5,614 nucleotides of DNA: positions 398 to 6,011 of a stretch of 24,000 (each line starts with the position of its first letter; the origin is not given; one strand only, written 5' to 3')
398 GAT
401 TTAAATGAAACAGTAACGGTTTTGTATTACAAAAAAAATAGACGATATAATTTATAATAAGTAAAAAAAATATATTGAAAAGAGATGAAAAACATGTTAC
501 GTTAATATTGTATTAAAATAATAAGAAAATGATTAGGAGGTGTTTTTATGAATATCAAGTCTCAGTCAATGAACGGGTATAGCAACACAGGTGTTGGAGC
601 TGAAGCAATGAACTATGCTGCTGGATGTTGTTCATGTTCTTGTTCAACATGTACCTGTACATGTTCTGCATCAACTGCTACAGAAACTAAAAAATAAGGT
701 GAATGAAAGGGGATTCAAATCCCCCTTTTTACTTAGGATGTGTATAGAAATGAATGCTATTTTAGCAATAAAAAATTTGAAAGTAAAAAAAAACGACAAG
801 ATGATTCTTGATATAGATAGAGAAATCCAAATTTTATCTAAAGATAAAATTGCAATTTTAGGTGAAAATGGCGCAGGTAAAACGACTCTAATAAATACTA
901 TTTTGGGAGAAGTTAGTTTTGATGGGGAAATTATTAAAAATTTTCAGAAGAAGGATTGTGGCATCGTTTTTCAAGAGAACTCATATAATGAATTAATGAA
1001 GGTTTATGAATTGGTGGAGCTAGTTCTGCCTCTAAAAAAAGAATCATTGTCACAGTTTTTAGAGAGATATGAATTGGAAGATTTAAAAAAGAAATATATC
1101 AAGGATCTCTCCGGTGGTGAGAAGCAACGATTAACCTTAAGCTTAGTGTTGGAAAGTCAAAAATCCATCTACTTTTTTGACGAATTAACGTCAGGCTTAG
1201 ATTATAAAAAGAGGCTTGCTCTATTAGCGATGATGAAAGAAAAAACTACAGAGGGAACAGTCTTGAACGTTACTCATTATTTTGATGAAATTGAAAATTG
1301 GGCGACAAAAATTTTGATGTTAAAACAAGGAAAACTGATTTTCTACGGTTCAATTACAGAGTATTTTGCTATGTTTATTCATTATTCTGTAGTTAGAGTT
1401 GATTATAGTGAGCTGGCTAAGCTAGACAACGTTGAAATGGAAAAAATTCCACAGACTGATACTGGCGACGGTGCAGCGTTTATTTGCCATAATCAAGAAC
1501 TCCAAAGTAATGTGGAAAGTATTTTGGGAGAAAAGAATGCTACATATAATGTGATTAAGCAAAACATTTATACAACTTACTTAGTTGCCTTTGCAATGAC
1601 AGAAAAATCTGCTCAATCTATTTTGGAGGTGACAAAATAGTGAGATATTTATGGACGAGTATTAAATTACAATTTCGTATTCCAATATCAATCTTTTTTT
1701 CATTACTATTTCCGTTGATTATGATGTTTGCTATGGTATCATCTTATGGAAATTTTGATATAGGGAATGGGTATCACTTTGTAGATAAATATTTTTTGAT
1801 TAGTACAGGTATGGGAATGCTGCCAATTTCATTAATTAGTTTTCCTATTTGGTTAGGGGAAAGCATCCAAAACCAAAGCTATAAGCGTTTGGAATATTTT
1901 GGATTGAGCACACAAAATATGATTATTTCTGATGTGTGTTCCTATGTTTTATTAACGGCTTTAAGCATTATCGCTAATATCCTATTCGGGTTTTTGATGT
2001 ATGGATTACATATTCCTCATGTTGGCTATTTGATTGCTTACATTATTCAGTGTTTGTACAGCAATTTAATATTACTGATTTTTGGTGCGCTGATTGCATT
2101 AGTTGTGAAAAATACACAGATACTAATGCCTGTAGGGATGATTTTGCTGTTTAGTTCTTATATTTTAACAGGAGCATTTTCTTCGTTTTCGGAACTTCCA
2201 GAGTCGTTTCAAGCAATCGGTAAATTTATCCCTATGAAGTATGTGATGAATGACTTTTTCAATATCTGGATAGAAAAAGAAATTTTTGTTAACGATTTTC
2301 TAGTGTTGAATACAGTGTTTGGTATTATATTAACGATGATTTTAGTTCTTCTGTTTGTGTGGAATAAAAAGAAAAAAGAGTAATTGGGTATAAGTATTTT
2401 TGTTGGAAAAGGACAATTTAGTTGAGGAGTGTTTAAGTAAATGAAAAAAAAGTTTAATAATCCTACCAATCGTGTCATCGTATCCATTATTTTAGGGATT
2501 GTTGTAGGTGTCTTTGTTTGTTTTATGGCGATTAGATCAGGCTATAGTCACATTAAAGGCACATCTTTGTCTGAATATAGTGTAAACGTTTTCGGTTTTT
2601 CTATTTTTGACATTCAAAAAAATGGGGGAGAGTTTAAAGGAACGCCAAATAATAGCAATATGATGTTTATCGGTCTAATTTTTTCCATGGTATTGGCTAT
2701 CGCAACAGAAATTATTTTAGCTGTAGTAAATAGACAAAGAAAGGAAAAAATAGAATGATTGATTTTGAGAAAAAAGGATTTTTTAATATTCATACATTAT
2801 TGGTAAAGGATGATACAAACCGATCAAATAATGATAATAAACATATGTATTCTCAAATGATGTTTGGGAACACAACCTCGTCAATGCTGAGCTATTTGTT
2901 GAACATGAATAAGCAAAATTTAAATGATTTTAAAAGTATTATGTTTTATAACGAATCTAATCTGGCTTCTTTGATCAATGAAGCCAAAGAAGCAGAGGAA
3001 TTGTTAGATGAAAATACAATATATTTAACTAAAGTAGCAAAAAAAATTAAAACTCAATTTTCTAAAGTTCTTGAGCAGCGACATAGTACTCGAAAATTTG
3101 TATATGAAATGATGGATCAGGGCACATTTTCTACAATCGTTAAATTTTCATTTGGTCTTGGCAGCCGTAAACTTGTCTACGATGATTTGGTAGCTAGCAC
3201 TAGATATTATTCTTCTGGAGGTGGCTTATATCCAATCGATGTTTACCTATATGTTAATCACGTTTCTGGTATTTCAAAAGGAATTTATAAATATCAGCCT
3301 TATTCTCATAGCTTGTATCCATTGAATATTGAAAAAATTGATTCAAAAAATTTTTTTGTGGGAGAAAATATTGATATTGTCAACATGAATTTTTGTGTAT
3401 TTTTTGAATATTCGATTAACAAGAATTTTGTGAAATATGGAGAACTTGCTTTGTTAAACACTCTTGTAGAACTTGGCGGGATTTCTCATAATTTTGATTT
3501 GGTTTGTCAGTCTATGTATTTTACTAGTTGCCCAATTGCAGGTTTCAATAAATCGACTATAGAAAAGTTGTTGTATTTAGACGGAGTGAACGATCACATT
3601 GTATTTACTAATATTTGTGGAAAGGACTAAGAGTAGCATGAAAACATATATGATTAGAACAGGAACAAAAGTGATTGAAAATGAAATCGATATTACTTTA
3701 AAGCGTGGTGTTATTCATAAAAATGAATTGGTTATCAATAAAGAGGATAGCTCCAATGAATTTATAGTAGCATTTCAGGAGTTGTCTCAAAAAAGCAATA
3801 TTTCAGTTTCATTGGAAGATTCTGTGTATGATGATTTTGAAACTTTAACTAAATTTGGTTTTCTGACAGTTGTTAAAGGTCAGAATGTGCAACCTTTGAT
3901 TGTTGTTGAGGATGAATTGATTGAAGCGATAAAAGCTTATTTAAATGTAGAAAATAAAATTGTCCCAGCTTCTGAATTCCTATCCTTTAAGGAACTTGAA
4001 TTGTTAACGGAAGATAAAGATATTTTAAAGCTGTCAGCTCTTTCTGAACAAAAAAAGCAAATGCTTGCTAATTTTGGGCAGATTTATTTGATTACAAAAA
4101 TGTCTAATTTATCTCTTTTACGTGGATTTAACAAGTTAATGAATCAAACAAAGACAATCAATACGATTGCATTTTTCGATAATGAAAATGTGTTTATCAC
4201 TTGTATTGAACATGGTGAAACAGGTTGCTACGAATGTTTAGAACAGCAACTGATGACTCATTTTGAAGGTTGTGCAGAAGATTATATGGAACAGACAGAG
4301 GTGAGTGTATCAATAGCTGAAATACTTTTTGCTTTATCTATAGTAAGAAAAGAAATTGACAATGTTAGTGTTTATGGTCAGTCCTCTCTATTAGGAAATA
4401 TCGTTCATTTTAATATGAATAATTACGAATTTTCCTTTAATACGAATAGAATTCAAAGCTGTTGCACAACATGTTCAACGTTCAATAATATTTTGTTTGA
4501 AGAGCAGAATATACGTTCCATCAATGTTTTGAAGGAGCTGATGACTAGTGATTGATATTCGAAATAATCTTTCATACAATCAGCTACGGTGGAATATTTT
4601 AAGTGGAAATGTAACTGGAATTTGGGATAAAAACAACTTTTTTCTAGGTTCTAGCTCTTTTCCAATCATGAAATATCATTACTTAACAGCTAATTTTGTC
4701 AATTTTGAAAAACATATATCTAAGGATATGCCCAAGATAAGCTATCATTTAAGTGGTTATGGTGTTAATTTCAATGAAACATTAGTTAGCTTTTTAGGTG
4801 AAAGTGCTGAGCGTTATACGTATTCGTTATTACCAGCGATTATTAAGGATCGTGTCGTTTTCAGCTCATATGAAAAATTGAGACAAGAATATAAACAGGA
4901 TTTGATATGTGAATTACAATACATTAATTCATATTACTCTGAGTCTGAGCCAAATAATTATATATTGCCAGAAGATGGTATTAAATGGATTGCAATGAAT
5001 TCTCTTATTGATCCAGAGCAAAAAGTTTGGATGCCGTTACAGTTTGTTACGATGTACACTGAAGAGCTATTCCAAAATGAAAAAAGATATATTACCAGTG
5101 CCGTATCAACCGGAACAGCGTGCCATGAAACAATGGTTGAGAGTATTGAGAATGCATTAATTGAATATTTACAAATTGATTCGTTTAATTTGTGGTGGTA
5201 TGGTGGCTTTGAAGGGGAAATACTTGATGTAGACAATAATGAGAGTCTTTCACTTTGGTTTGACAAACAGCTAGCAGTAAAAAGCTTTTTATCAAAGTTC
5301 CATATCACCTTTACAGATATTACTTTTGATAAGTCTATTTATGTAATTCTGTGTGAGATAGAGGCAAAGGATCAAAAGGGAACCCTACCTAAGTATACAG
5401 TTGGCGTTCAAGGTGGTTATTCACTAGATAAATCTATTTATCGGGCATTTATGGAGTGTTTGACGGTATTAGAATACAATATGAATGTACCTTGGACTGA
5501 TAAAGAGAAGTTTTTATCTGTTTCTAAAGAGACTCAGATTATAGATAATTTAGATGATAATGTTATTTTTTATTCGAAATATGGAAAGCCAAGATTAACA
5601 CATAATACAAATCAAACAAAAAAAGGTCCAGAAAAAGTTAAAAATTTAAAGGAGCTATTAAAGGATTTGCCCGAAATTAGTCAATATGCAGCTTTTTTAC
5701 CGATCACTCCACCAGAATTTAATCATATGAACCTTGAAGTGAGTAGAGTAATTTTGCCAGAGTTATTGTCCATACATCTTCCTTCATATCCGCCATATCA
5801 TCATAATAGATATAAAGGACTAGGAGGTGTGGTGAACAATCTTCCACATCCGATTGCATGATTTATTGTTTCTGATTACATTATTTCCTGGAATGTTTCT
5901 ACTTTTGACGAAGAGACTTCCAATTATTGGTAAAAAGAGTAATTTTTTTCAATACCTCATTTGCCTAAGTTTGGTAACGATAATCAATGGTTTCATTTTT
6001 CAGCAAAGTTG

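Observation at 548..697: Unannotated 49-aa precursor with an uninterrupted 14-residue Cys/Ser/Thr core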

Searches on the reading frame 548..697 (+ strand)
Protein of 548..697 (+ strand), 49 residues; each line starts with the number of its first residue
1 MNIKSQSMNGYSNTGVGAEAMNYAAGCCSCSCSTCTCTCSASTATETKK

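Call 6: search_protein_families(library=ncbifam, proteins=[window:548-697:+], max_evalue=0.01)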
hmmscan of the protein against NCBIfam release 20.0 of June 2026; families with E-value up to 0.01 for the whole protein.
window:548-697:+ (49 aa): 2 families
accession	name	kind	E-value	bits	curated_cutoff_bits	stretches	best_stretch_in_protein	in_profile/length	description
NF033222.2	listolys_S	subfamily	1.7e-20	72.5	33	1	1-45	1-46/47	listeriolysin S family TOMM bacteriocin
TIGR04135.1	FibroRuminTarg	subfamily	0.0059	16.6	45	1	14-46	12-45/52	FibroRumin family radical SAM-modified Cys-rich RiPP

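Call 7: search_protein_families(library=pfam, proteins=[window:548-697:+], max_evalue=0.01)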
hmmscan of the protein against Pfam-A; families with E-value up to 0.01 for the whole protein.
window:548-697:+ (49 aa): 0 families

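Call 9: list_cluster_members(proteins=[window:548-697:+, window:2441-2758:+, window:4548-5861:+])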
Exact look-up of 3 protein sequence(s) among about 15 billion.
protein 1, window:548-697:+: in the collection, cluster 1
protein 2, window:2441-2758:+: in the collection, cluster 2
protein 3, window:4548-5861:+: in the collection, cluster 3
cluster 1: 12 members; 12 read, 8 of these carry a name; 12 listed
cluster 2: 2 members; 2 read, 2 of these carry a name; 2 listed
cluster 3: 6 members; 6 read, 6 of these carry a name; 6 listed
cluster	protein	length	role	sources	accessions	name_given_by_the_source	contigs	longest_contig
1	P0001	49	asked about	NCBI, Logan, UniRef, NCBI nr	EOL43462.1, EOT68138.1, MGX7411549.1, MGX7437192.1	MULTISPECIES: listeriolysin S family TOMM bacteriocin [Enterococcus] | Uncharacterized protein n=1 Tax=Enterococcus caccae ATCC BAA-1240 TaxID=1158612 ...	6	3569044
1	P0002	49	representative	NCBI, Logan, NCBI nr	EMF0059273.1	listeriolysin S family TOMM bacteriocin [Enterococcus hirae]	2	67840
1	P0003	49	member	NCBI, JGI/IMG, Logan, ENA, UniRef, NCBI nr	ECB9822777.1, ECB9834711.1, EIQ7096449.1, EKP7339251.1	listeriolysin S family TOMM bacteriocin [Enterococcus faecium] | hypothetical protein | Uncharacterized protein n=1 Tax=Enterococcus durans ATCC 6056 TaxID=1140001 ...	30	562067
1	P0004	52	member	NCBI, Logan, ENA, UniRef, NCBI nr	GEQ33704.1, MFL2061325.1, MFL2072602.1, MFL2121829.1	listeriolysin S family TOMM bacteriocin [Marinilactibacillus psychrotolerans] | listeriolysin S family TOMM bacteriocin n=1 Tax=Marinilactibacillus psychrotolerans ...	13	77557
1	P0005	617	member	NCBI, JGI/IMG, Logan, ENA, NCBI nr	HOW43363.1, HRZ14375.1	MAG TPA: MFS transporter [Candidatus Omnitrophota bacterium] | MFS transporter [Candidatus Omnitrophota bacterium]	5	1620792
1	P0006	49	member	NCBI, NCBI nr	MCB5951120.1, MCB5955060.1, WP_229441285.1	listeriolysin S family TOMM bacteriocin [Enterococcus sp. BWT-B8] | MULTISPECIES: listeriolysin S family TOMM bacteriocin [unclassified Enterococcus]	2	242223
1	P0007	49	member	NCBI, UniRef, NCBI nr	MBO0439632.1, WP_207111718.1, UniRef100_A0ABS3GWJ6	listeriolysin S family TOMM bacteriocin [Candidatus Enterococcus ikei] | Listeriolysin S family TOMM bacteriocin n=1 Tax=Candidatus Enterococcus ikei ... | listeriolysin S family TOMM bacteriocin [Enterococcus sp. DIV0869a]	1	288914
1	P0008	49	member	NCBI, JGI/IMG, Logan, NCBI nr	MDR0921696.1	MAG: listeriolysin S family TOMM bacteriocin [Lactobacillales bacterium] | hypothetical protein | listeriolysin S family TOMM bacteriocin [Lactobacillales bacterium]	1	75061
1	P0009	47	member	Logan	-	-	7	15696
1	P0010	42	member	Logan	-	-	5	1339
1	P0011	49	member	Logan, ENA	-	-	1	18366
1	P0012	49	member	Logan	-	-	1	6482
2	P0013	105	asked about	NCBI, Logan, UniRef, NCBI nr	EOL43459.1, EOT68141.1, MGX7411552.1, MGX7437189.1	LlsX family protein [Enterococcus caccae] | Uncharacterized protein n=1 Tax=Enterococcus caccae ATCC BAA-1240 TaxID=1158612 ...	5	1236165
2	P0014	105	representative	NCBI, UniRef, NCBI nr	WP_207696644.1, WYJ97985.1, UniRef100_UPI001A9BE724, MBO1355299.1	hypothetical protein DOK67_0002296 [Enterococcus sp. DIV0212c] | LlsX family protein n=1 Tax=Enterococcus sp. DIV0212c TaxID=2230867 RepID=UPI001A9BE724 | LlsX family protein [Enterococcus sp. DIV0212c]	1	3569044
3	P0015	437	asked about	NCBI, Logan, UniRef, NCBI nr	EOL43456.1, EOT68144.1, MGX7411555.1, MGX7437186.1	YcaO-like family protein [Enterococcus caccae] | SagD family bacteriocin biosynthesis docking scaffold n=1 Tax=Enterococcus caccae ATCC ...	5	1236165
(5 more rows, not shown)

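Call 10: find_homologous_proteins(query=window:548-697:+, max_evalue=0.01)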
Query window:548-697:+ (49 aa): 9 proteins with E <= 0.01 among 9 candidates.
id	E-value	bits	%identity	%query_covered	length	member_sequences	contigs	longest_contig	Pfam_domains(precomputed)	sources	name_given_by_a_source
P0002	3.7e-22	93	98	100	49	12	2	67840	-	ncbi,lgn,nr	ncbi:listeriolysin S family TOMM bacteriocin [Enterococcus hirae]|nr:listeriolysin S family TOMM bac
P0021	3.7e-20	87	96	98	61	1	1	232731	-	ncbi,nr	ncbi:listeriolysin S family TOMM bacteriocin [Enterococcus sp. BWB1-3]|nr:listeriolysin S family TOM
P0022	1.2e-15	73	93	86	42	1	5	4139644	-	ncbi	ncbi:listeriolysin S family TOMM bacteriocin [Enterococcus termitis]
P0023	5.5e-14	68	82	69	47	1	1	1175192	-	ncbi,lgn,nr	ncbi:listeriolysin S [Listeria innocua]|nr:listeriolysin S [Listeria innocua] MBC1406908.1 listeriol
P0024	1.4e-13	67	75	65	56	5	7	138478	-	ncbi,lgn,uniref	ncbi:listeriolysin S family TOMM bacteriocin [Carnobacterium maltaromaticum]|uniref:listeriolysin S 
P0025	2.1e-12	63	81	65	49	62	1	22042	-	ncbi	ncbi:TPA: listeriolysin S [Listeria innocua]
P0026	8.1e-8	49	79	86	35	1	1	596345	-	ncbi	ncbi:listeriolysin S family TOMM bacteriocin [Listeria monocytogenes]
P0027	1.0e-5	42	94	35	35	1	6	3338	-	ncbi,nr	ncbi:TPA: listeriolysin S, partial [Listeria monocytogenes]|nr:listeriolysin S [Listeria monocytogen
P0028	1.6e-5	42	94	35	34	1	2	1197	-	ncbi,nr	ncbi:TPA: listeriolysin S, partial [Listeria monocytogenes]|nr:listeriolysin S [Listeria monocytogen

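Call 22: find_encoding_contigs(protein=window:548-697:+, flank=10000, max_places=6)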
Protein window:548-697:+ (49 aa): 8 contigs read that carry it; 3 places shown.
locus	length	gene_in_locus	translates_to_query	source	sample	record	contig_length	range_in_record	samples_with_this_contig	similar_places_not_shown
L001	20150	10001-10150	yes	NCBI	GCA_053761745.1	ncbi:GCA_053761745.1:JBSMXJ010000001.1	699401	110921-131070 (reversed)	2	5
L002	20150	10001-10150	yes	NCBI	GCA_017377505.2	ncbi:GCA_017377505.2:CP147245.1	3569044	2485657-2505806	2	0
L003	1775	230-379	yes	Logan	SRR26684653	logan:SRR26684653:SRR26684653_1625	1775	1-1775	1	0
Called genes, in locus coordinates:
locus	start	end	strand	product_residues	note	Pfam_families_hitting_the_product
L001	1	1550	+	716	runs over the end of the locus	PF00271:Helicase_C (faint), PF00270:DEAD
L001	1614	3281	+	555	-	PF00078:RVT_1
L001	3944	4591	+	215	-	-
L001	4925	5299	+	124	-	-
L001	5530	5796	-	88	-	-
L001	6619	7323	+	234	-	PF09818:ABC_ATPase (faint), PF02463:SMC_N (weak), PF00005:ABC_tran, PF13166:AAA_13 (faint), PF13304:AAA_21 (faint)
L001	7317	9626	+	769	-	PF12704:MacB_PCD, PF02687:FtsX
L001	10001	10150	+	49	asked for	-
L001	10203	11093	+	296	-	PF02463:SMC_N (weak), PF00005:ABC_tran, PF13304:AAA_21 (faint)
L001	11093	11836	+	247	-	PF01061:ABC2_membrane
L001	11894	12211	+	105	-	PF19388:DUF5963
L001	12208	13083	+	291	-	PF00881:Nitroreductase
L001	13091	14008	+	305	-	-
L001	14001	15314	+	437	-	PF02624:YcaO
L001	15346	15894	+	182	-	PF02517:Rce1-like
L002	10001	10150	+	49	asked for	-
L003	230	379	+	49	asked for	-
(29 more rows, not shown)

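Call 23: find_related_loci(query=A1, collection=genome_contigs, flank=10000)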
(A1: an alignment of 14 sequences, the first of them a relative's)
Query A1 (49 aa) in genome_contigs; peptide patterns used: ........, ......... (x = any residue, [..] = any of these).
368 stretches matched a pattern; 7 encode a relative of the query (tblastn E <= 1e-3); 7 distinct loci.
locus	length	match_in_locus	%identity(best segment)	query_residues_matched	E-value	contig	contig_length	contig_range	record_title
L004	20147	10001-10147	96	1-49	3e-26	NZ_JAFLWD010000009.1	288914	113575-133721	Candidatus Enterococcus ikei strain DIV0869a scaffold1.9, whole genome shotgun sequence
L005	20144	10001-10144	96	1-48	3e-25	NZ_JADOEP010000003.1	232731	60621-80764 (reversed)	Enterococcus sp. BWB1-3 contig3, whole genome shotgun sequence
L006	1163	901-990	97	1-30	6e-16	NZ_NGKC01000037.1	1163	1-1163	Vagococcus acidifermentans strain LMG 24798 37, whole genome shotgun sequence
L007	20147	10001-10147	94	1-49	2e-13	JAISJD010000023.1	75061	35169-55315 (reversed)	MAG: Lactobacillales bacterium isolate Hs463_bin101 k119_22054, whole genome shotgun sequence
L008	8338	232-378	98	1-49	7e-27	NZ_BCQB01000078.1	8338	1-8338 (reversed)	Enterococcus durans NBRC 100479 = LMG 10746 strain NBRC 100479, whole genome shotgun sequence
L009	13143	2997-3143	92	1-49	2e-12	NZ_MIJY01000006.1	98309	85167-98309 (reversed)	Enterococcus termitis strain LMG 8895 14, whole genome shotgun sequence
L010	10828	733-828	88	1-32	3e-10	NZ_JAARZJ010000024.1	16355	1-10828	Listeria farberi strain FSL L7-0091 NODE_24_length_16355_cov_9.442630, whole genome shotgun sequence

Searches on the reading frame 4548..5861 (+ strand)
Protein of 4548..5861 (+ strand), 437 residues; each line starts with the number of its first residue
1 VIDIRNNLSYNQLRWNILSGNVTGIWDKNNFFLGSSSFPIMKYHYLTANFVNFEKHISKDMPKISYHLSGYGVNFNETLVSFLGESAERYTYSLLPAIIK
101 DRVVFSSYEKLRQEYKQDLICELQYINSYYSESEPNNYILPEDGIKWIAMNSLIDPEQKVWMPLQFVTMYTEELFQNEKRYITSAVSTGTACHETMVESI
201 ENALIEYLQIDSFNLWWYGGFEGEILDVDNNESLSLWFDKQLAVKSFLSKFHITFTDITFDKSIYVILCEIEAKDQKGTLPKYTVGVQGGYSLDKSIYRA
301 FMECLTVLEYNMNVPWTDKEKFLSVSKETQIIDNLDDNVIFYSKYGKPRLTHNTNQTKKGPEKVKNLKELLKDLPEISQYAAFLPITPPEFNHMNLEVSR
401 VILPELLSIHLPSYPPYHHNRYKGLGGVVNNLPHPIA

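Call 6: search_protein_families(library=ncbifam, proteins=[window:4548-5861:+], max_evalue=0.01)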
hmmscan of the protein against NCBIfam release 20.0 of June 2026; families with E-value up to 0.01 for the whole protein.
window:4548-5861:+ (437 aa): 2 families
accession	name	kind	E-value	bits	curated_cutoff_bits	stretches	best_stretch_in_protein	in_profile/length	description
TIGR03604.1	TOMM_cyclo_SagD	subfamily_domain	1.8e-88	297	219.25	1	70-437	1-377/377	thiazole/oxazole-forming peptide maturase, SagD family component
TIGR00702.1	TIGR00702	domain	0.00061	19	75.65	1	69-267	52-232/377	YcaO-type kinase domain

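Call 7: search_protein_families(library=pfam, proteins=[window:4548-5861:+], max_evalue=0.01)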
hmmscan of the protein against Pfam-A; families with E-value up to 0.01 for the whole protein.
window:4548-5861:+ (437 aa): 1 family
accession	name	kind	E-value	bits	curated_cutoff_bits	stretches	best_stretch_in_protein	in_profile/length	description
PF02624.21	YcaO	-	2.8e-30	106.2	25.7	1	69-406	1-324/325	YcaO cyclodehydratase, ATP-ad Mg2+-binding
